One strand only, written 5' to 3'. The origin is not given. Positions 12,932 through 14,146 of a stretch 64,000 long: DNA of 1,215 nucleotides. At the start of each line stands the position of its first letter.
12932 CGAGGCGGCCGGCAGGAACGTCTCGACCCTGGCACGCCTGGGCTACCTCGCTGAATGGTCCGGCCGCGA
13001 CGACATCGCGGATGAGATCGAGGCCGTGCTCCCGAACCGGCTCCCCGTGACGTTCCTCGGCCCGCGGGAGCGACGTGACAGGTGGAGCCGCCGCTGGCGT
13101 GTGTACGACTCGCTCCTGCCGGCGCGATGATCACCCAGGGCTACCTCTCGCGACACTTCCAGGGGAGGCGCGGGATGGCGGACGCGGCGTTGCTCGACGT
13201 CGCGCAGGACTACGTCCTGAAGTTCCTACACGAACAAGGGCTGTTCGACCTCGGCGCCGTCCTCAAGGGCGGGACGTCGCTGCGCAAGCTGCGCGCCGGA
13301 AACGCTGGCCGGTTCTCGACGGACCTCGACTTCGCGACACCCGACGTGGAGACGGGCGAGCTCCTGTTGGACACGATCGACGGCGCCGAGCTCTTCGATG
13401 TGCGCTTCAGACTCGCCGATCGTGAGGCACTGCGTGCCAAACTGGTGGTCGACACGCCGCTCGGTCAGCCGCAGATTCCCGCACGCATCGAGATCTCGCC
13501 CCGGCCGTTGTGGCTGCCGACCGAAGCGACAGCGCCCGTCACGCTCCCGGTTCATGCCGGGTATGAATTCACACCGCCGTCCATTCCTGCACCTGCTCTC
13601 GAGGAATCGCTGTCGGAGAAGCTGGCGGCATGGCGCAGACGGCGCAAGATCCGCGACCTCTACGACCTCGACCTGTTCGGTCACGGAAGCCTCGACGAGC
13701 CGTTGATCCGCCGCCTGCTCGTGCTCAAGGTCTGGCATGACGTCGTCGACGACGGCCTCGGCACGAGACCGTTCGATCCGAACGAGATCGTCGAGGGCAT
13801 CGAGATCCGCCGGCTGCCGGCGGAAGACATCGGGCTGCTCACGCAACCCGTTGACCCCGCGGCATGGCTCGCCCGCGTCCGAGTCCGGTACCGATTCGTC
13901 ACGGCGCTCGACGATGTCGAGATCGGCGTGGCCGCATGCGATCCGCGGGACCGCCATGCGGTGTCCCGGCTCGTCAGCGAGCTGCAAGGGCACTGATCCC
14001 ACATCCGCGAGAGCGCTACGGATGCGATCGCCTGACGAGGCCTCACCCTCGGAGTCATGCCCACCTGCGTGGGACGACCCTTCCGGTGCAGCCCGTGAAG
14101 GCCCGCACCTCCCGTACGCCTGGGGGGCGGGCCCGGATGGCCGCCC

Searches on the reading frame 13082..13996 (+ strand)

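Call 64: search_protein_families(library=pfam, proteins=[window:13082-13996:+], max_evalue=0.0001)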
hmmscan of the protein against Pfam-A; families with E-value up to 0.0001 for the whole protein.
window:13082-13996:+ (304 aa): 1 family
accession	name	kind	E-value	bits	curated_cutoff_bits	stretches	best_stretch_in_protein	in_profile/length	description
PF08843.17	AbiEii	-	2.1e-21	77.4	22.5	1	54-247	10-197/238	Nucleotidyl transferase AbiEii toxin, Type IV TA system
